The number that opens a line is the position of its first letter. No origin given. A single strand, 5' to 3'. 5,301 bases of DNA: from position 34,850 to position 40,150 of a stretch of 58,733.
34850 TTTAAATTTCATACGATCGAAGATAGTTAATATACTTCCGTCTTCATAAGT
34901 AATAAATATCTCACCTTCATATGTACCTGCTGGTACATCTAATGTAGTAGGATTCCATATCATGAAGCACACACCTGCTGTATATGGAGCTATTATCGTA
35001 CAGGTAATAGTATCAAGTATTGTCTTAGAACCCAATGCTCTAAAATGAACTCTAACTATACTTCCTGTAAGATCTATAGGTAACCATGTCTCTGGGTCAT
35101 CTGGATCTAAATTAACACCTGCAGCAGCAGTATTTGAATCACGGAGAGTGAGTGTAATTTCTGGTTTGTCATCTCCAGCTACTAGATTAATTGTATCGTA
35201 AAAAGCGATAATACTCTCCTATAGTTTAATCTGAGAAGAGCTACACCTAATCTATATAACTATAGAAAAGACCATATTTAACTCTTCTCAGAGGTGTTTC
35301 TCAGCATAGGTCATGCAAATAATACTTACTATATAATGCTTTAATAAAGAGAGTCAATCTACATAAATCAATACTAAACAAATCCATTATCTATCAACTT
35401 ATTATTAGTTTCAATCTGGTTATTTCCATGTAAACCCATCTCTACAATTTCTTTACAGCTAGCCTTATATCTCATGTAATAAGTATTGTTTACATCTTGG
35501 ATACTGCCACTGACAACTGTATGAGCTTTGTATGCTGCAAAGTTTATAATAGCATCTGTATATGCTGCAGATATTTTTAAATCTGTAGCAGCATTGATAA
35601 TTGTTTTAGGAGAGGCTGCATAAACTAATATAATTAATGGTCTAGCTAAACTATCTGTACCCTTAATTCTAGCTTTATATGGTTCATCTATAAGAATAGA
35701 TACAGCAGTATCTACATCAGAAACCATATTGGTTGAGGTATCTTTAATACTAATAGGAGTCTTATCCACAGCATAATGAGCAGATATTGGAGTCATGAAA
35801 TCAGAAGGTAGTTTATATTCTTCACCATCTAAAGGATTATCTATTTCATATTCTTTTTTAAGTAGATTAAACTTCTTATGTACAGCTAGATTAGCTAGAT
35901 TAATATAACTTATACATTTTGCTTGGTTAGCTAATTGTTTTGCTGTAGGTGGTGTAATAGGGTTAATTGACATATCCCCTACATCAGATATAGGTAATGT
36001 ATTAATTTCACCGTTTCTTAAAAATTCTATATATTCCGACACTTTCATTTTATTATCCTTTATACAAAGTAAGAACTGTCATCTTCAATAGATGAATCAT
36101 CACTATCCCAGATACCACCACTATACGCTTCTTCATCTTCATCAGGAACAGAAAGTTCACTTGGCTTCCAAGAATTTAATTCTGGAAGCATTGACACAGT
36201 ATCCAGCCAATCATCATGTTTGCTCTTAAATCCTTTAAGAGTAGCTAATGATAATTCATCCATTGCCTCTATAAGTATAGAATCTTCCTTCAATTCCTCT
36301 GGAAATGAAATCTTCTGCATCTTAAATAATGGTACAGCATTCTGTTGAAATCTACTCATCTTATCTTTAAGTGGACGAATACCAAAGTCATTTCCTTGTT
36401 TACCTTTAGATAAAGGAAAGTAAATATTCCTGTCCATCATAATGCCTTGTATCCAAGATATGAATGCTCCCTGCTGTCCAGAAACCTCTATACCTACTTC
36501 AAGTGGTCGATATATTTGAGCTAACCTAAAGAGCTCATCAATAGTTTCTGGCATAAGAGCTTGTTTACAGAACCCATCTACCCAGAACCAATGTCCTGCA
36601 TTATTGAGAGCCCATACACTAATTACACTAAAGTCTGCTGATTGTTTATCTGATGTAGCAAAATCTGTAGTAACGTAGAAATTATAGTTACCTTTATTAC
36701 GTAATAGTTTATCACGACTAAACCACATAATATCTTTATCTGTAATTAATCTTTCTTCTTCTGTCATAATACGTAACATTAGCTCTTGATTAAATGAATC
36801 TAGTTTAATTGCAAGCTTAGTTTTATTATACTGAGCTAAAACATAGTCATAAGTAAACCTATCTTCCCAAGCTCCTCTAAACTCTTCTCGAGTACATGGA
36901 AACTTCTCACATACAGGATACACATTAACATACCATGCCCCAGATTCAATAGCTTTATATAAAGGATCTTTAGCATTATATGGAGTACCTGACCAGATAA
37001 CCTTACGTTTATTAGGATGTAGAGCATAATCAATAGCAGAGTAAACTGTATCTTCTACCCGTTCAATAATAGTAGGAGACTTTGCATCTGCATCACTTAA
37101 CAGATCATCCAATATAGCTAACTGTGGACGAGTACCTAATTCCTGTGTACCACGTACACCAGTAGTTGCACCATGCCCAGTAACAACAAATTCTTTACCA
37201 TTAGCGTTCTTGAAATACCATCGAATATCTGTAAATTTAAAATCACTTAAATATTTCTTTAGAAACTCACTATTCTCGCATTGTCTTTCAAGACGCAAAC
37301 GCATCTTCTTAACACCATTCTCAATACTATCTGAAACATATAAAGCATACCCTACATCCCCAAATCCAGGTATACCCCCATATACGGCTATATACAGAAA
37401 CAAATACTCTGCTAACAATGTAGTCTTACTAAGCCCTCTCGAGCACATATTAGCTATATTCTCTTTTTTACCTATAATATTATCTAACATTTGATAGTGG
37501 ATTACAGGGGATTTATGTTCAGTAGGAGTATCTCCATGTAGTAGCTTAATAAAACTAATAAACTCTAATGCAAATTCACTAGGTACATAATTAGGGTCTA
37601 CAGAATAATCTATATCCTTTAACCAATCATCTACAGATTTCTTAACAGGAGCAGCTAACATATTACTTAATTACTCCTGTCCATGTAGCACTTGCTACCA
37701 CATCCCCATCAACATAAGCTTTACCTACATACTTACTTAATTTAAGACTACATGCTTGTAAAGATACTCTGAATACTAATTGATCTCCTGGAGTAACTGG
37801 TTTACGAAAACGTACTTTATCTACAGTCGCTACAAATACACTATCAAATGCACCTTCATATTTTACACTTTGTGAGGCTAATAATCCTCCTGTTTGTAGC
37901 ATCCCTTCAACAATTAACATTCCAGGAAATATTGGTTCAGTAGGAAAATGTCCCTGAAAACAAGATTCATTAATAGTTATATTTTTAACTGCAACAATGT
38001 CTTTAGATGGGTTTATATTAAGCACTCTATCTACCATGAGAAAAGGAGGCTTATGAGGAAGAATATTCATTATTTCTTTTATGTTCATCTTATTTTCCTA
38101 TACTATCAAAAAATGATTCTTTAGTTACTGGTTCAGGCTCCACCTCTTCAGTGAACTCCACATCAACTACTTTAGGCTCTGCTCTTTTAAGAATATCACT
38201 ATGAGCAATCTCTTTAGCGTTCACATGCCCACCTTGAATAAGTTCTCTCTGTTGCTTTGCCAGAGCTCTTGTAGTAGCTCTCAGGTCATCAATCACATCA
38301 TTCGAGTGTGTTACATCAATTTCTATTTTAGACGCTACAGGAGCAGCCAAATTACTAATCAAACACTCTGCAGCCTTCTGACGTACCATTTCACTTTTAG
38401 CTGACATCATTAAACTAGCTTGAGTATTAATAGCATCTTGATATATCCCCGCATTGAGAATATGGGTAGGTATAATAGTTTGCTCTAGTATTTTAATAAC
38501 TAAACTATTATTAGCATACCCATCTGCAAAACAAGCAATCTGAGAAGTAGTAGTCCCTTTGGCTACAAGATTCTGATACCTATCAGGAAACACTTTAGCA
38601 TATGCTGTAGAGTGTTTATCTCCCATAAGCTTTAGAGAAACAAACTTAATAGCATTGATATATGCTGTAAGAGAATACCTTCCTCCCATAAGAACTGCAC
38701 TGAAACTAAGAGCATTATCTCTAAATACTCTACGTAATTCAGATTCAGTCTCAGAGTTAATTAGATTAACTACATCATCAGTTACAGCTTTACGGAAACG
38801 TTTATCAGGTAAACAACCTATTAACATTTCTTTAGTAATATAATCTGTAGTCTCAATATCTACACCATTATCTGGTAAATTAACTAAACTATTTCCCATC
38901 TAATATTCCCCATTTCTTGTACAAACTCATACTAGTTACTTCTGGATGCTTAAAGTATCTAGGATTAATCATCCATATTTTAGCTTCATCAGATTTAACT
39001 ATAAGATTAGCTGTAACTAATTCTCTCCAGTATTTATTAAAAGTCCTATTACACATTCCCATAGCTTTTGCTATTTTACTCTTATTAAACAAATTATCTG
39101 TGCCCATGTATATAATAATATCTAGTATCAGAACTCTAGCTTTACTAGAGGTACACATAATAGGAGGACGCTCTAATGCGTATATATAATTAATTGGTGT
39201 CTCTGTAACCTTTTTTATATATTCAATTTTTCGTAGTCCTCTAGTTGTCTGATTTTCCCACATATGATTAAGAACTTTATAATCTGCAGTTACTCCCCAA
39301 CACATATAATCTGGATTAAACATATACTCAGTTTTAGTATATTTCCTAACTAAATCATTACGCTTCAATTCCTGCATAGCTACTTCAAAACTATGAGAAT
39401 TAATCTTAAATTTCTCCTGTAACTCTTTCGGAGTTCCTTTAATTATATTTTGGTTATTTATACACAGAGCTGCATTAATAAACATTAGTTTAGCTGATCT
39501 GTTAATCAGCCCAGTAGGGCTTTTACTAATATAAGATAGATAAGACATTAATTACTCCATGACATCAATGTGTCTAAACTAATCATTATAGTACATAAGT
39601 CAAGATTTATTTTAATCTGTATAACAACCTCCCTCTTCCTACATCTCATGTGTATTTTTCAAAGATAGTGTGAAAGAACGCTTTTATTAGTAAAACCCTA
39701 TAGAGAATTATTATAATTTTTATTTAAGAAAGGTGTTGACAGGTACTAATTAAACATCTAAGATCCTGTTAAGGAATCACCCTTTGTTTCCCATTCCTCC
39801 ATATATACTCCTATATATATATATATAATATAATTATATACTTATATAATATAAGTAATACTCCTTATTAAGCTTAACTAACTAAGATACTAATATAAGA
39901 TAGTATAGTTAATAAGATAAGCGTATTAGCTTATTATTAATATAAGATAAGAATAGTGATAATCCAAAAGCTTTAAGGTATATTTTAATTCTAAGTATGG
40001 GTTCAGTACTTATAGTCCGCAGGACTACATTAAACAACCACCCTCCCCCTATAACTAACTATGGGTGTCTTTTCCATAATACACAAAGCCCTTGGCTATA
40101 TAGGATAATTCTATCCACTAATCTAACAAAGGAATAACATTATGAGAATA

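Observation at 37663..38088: Canonical FabZ dehydratase inserted between the packaging genes, abutting terL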

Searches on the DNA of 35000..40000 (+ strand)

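Call 6: search_dna_similar(query=window:35000-40000:+, collection=phages, mode=near, max_rows=20)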
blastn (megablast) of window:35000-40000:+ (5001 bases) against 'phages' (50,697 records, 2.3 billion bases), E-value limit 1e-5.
Records with a match: 2; places in all: 2; records where one place covers at least 80% of the query: 0.
Best place of each record, by identity: 60-80% 2.
By first word of the organism name: Klebsiella 2.
By host as written in the record: Klebsiella pneumoniae 2.
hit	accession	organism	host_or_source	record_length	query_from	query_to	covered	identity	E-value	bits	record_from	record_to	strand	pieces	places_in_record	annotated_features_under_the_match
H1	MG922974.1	Klebsiella phage KP8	Klebsiella pneumoniae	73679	1845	1950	2%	78.5%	1e-8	69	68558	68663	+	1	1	large subunit terminase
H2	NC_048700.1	Klebsiella phage KP8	Klebsiella pneumoniae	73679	1845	1950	2%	78.5%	1e-8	69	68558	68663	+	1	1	large subunit terminase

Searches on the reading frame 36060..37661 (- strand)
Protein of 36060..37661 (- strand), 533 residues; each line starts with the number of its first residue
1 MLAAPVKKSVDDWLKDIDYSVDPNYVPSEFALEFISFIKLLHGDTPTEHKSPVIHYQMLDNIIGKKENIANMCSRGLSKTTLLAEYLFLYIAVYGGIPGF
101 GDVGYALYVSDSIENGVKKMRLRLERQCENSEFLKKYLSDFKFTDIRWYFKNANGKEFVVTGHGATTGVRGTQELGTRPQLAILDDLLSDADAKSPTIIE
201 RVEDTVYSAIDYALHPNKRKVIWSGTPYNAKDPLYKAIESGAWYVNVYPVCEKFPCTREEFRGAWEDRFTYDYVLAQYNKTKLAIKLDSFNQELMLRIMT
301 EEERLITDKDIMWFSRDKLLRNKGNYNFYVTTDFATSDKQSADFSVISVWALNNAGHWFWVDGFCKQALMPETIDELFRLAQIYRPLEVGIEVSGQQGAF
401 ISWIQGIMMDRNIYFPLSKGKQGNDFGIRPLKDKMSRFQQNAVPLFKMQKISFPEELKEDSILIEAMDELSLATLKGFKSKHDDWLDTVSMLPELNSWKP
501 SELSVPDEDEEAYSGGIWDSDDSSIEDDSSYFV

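Call 3: search_protein_families(library=pfam, proteins=[window:36060-37661:-], max_evalue=0.01)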
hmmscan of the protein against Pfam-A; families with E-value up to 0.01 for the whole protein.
window:36060-37661:- (533 aa): 0 families

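Call 9: search_protein_families(library=phrogs, proteins=[window:36060-37661:-], max_evalue=0.001)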
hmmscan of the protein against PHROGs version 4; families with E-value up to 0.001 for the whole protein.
window:36060-37661:- (533 aa): 2 families
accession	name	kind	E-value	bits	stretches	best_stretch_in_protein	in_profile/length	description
phrog_38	-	head and packaging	8.9e-87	293.5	1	36-520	275-725/760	terminase large subunit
phrog_5573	-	head and packaging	6.7e-10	39.8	1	277-492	36-230/250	terminase large subunit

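Call 13: find_related_loci(query=window:36060-37661:-, collection=viral_contigs, flank=6000)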
Query window:36060-37661:- (533 aa) in viral_contigs; peptide patterns used: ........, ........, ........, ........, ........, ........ (x = any residue, [..] = any of these).
44 stretches matched a pattern; 43 encode a relative of the query (tblastn E <= 1e-3); 43 distinct loci.
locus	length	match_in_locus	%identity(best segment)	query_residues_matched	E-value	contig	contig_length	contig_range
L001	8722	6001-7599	73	2-533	0e+0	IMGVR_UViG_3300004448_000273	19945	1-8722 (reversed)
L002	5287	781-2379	73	2-533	0e+0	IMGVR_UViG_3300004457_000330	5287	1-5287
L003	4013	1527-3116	71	7-533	0e+0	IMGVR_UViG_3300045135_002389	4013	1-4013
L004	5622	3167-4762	71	2-533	0e+0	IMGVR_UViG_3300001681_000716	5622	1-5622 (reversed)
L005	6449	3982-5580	69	2-533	0e+0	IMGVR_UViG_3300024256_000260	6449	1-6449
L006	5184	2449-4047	69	2-533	0e+0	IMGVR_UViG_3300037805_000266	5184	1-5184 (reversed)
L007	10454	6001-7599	69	2-533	0e+0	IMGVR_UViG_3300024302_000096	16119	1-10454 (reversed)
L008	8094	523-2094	62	1-528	0e+0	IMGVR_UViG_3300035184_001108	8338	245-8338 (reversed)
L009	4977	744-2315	62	1-528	0e+0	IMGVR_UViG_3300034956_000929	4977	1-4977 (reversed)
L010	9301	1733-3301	62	1-516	0e+0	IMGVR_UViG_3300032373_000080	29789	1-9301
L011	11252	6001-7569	62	1-516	0e+0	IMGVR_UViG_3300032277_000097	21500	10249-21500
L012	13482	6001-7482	65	7-502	0e+0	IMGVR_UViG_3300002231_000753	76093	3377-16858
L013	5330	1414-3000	62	2-533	0e+0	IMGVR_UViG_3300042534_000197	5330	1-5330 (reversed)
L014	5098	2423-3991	61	8-533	0e+0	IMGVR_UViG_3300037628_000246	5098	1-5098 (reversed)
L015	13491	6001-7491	63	5-502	0e+0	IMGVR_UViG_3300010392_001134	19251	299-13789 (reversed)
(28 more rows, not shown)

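Call 14: search_dna_similar(query=window:36060-37661:-, collection=phages, mode=protein, max_rows=30)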
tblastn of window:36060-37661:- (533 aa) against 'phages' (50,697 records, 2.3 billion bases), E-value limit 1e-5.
Records with a match: 482; places in all: 482; records where one place covers at least 80% of the query: 480.
Best place of each record, by identity: 60-80% 4; <60% 478.
By first word of the organism name: Vibrio 107; Pseudomonas 101; Escherichia 68; Klebsiella 29; Erwinia 21; Achromobacter 17; Rhizobium 16; Pectobacterium 14; Salmonella 11; Stenotrophomonas 10; and 24 more.
By host as written in the record: - 85; Pseudomonas aeruginosa 39; Escherichia coli 28; Vibrio breoganii 15; Klebsiella pneumoniae 14; Pseudomonas aeruginosa ATCC 27853 12; Achromobacter xylosoxidans I2BC 12; Pseudomonas aeruginosa PAO1 11; and 127 more.
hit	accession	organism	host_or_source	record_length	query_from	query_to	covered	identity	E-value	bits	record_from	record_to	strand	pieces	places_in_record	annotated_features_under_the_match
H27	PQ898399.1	Enterobacter phage SonariX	Enterobacter cloacae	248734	8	518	96%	60.3%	0e+0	619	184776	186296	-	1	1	hypothetical protein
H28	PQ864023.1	Enterobacter phage vB_Ecl_SABI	Enterobacter cloacae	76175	8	518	96%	60.3%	0e+0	619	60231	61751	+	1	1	hypothetical protein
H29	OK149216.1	Acinetobacter phage vB_IME_Ab2712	Acinetobacter baumannii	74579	8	503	93%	60.7%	0e+0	614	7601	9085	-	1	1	record has no annotation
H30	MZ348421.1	Kosakonia phage Kc283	Kosakonia cowanii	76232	8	518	96%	58.5%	0e+0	603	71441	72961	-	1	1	terminase large subunit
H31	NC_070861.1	Kosakonia phage Kc283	Kosakonia cowanii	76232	8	518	96%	58.5%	0e+0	603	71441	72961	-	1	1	terminase large subunit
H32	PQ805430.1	Escherichia phage EK8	Escherichia coli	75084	8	518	96%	58.5%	0e+0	596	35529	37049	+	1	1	terminase large subunit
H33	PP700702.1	Erwinia phage MIF8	Erwinia sp. TAC1.XII.93.8 (de Vries et ...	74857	8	518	96%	58.1%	0e+0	604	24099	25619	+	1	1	terminase large subunit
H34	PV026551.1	Klebsiella phage Halo_KS_7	Klebsiella pneumoniae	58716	7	500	93%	60.1%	0e+0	595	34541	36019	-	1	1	terminase large subunit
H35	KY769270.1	Pectobacterium phage phiA41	Pectobacterium wasabiae SCC3193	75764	8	518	96%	57.9%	0e+0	599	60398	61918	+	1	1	terminase-like family protein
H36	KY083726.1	Pectobacterium phage A38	Pectobacterium wasabiae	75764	8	518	96%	57.9%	0e+0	599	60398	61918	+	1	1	terminase-like family protein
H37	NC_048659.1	Pectobacterium phage phiA41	Pectobacterium wasabiae SCC3193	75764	8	518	96%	57.9%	0e+0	599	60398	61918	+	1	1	terminase-like family protein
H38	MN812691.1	Pectobacterium phage Horatius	Dickeya solani F155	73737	8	518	96%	57.9%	0e+0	598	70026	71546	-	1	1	putative terminase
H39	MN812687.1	Pectobacterium phage Possum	Pectobacterium atrosepticum F41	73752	8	518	96%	57.9%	0e+0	598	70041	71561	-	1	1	terminase large subunit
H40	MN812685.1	Pectobacterium phage Arno152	Pectobacterium atrosepticum F41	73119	8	518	96%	57.9%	0e+0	598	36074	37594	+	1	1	record has no annotation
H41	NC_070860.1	Pectobacterium phage Possum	Pectobacterium atrosepticum F41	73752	8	518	96%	57.9%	0e+0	598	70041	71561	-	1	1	terminase large subunit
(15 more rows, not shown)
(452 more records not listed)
